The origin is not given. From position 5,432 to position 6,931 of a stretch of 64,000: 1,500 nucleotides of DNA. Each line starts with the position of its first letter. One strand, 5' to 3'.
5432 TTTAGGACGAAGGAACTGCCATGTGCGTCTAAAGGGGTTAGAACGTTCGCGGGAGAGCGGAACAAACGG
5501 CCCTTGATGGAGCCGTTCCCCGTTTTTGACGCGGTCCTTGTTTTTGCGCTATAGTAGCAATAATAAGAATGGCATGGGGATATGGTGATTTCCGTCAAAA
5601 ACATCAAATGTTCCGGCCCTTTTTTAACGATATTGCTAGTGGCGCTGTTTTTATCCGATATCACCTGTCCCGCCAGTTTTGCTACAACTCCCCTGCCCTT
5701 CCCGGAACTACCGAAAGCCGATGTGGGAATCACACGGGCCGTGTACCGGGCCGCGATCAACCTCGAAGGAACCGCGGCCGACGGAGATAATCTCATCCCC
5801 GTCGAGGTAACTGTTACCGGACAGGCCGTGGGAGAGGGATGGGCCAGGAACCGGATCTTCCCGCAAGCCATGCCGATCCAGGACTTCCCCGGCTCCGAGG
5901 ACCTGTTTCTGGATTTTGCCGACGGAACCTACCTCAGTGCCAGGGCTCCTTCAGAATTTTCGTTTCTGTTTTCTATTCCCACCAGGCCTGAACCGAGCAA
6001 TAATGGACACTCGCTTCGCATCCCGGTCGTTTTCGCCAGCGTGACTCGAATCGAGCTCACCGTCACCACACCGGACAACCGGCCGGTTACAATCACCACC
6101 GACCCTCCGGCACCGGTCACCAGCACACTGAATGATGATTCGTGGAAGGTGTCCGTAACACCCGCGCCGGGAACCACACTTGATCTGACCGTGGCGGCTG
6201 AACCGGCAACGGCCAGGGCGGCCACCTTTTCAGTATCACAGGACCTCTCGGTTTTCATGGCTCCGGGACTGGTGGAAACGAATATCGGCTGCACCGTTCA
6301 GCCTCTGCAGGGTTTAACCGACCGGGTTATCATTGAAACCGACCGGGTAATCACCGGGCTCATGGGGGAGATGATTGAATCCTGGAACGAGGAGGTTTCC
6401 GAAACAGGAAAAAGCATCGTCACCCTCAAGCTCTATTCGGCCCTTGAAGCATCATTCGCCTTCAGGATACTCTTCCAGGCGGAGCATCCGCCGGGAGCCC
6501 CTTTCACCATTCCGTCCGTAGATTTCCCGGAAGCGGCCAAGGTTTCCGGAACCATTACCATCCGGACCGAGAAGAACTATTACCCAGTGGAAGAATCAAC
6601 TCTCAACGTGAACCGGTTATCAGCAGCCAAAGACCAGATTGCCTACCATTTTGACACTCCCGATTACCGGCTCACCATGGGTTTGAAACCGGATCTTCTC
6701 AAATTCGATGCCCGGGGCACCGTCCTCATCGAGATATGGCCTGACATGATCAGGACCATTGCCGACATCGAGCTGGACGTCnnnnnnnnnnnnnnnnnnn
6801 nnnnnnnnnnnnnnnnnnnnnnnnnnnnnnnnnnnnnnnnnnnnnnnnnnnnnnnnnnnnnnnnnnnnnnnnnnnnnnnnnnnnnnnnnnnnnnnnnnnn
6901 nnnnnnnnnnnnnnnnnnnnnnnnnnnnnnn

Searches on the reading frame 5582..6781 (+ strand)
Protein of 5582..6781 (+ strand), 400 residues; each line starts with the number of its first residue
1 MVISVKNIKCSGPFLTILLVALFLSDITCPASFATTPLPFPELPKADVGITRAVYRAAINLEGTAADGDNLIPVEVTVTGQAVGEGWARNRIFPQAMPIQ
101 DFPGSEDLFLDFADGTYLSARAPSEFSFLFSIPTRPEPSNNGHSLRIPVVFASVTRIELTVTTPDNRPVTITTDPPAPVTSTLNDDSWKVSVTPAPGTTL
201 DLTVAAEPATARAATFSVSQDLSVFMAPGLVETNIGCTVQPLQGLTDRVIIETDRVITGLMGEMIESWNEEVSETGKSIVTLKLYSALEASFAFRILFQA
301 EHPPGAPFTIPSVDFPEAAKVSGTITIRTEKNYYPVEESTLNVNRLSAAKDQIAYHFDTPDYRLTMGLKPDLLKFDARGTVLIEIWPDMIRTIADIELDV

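Call 42: search_protein_families(library=pfam, proteins=[window:5582-6781:+], max_evalue=5)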
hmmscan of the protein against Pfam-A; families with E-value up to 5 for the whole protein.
window:5582-6781:+ (400 aa): 1 family
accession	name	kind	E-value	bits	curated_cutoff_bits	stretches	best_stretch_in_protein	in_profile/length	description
PF21683.3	GpP-like_1st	-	0.21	11.9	27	1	242-271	46-75/85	Mu phage baseplate assembly protein GpP-like, N-terminal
